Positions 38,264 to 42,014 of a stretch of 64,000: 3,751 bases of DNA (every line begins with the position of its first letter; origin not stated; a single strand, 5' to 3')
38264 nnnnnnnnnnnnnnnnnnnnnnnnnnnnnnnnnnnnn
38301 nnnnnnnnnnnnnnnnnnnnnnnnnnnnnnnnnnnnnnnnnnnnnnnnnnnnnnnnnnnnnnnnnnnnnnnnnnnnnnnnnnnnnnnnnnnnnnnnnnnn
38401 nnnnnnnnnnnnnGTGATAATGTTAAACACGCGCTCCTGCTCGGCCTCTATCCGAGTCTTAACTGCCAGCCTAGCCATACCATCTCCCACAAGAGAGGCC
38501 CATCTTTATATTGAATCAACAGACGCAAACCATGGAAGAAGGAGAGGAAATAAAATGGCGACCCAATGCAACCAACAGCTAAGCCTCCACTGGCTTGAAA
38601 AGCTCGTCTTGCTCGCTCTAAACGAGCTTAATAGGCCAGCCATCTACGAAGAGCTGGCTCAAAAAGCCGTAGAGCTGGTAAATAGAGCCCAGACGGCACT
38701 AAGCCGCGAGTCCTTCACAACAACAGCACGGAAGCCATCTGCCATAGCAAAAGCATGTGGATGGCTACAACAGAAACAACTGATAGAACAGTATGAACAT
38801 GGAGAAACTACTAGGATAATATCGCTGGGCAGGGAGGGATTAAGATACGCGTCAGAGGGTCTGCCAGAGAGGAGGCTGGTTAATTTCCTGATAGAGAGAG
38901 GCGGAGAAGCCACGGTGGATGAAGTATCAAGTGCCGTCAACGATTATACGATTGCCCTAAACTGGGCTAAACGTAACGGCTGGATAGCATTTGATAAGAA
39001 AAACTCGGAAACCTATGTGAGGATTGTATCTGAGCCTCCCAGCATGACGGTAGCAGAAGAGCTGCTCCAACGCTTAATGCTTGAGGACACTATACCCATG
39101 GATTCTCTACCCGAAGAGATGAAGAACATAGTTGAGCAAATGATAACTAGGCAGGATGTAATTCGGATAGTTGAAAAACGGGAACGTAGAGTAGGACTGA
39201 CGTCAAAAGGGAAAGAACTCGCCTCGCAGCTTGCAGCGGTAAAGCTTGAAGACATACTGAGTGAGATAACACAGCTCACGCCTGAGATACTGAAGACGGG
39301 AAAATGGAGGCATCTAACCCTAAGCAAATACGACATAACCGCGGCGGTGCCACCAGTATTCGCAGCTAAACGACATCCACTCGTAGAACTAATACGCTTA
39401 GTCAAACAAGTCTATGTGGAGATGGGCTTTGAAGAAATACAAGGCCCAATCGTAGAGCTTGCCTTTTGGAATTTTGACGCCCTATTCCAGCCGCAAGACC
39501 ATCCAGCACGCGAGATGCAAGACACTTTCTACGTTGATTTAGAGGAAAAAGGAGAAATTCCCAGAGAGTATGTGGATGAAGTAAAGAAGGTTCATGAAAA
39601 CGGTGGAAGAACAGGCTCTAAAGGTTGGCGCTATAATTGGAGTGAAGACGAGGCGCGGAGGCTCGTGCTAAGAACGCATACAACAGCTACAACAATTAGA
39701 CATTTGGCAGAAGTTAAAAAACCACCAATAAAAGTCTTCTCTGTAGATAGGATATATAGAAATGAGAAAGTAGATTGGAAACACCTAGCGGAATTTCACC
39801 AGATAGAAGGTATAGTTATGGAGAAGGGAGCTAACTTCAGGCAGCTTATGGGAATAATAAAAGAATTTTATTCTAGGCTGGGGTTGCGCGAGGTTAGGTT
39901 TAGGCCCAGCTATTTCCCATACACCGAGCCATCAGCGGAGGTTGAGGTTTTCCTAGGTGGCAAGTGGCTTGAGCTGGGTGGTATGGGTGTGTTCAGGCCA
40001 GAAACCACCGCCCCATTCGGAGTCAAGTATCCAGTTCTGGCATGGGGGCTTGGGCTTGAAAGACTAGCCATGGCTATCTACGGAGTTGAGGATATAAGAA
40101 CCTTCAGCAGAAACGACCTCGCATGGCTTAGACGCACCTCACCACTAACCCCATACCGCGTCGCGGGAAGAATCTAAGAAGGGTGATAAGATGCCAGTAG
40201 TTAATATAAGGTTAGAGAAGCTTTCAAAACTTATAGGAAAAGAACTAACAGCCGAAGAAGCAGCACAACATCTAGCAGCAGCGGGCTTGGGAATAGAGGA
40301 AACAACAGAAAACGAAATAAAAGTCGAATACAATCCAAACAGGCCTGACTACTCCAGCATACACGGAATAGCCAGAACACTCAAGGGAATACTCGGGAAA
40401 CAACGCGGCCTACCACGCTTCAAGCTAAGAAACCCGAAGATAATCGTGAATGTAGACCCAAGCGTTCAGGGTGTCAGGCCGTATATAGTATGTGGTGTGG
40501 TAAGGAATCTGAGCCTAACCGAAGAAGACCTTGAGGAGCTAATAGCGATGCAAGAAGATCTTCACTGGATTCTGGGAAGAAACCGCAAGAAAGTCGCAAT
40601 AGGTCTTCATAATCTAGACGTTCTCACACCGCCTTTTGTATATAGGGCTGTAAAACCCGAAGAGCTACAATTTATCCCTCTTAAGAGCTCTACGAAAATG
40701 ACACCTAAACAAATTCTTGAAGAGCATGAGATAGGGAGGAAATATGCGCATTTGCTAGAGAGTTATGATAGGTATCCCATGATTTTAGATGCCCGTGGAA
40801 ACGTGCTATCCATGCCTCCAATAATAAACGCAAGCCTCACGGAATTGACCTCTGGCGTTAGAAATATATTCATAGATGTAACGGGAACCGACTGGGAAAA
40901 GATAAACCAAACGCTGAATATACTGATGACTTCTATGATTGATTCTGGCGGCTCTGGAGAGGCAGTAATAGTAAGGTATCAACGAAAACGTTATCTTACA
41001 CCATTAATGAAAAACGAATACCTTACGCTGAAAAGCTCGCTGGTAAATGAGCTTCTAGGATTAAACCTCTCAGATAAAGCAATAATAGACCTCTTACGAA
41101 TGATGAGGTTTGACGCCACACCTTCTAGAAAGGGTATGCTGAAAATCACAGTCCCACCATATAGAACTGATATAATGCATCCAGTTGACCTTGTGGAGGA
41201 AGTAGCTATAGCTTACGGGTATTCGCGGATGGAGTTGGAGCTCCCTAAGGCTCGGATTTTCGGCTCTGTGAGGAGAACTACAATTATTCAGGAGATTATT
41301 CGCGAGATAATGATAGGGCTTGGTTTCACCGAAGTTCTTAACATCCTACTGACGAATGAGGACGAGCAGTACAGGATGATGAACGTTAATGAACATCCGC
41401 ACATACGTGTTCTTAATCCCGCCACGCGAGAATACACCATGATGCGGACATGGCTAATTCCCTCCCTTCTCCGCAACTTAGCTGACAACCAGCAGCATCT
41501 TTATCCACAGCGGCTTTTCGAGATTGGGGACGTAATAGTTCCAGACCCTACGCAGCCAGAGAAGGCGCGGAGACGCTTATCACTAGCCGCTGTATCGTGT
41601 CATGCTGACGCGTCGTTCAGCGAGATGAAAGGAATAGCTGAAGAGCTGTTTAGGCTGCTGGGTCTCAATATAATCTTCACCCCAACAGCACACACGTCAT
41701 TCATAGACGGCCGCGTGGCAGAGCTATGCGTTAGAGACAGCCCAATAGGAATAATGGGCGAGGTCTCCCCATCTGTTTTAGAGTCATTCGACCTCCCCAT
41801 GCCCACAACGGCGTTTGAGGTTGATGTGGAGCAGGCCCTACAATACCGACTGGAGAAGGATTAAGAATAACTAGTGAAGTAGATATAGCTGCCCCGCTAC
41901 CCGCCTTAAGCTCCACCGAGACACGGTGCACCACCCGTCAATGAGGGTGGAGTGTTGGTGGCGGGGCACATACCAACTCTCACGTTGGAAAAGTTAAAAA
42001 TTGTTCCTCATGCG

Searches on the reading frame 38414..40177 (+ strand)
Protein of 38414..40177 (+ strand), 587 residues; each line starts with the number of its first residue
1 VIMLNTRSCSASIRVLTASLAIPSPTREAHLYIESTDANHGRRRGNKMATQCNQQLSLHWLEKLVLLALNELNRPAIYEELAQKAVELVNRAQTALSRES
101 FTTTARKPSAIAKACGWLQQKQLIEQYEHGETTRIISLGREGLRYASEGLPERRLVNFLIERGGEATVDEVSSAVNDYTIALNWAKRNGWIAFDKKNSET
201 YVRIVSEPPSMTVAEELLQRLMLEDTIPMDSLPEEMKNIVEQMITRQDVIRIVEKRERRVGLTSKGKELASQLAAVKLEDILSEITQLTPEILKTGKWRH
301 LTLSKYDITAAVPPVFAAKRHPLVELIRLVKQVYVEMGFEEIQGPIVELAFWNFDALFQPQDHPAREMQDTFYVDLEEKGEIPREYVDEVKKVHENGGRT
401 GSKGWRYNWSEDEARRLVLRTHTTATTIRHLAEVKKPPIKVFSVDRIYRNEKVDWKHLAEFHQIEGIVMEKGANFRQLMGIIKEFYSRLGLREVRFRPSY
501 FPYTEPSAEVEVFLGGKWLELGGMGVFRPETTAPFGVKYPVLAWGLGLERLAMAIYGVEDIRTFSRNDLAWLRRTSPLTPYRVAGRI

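Call 7: search_protein_families(library=pfam, proteins=[window:38414-40177:+], max_evalue=0.001)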
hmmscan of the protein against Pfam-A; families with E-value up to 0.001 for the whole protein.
window:38414-40177:+ (587 aa): 5 families
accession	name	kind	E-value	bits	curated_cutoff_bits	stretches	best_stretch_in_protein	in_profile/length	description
PF01409.25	tRNA-synt_2d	-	6.9e-91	304.5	19.8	1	305-574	1-245/246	tRNA synthetases class II core domain (F)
PF17759.6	tRNA_synthFbeta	-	4.8e-07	29.9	22.4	1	419-543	74-209/214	Phenylalanyl tRNA synthetase beta chain CLM domain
PF00152.25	tRNA-synt_2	-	6.1e-05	22.7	25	0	440-466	93-119/308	tRNA synthetases class II (D, K and N)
PF00587.30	tRNA-synt_2b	-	7.4e-05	23.3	29.3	1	409-495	3-100/179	tRNA synthetase class II core domain (G, H, P, S and T)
PF18553.7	PheRS_DBD3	-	0.00094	19.9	26.6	0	151-206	2-59/61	PheRS DNA binding domain 3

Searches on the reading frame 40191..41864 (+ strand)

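Call 7: search_protein_families(library=pfam, proteins=[window:40191-41864:+], max_evalue=0.001)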
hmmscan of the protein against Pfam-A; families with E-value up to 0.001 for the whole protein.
window:40191-41864:+ (557 aa): 5 families
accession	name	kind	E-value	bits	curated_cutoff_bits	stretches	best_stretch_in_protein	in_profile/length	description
PF17759.6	tRNA_synthFbeta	-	6.1e-46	157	22.4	1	351-546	5-214/214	Phenylalanyl tRNA synthetase beta chain CLM domain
PF03484.21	B5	-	4.4e-30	104.1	28.6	2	279-344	2-67/67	tRNA synthetase B5 domain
PF18262.7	PhetRS_B1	-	1.3e-06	29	26.8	1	1-67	1-80/83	Phe-tRNA synthetase beta subunit B1 domain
PF01409.25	tRNA-synt_2d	-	1.9e-05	24.7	19.8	1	357-495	13-161/246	tRNA synthetases class II core domain (F)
PF03483.22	B3_4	-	0.00026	21.1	29.3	1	136-241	52-135/174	B3/4 domain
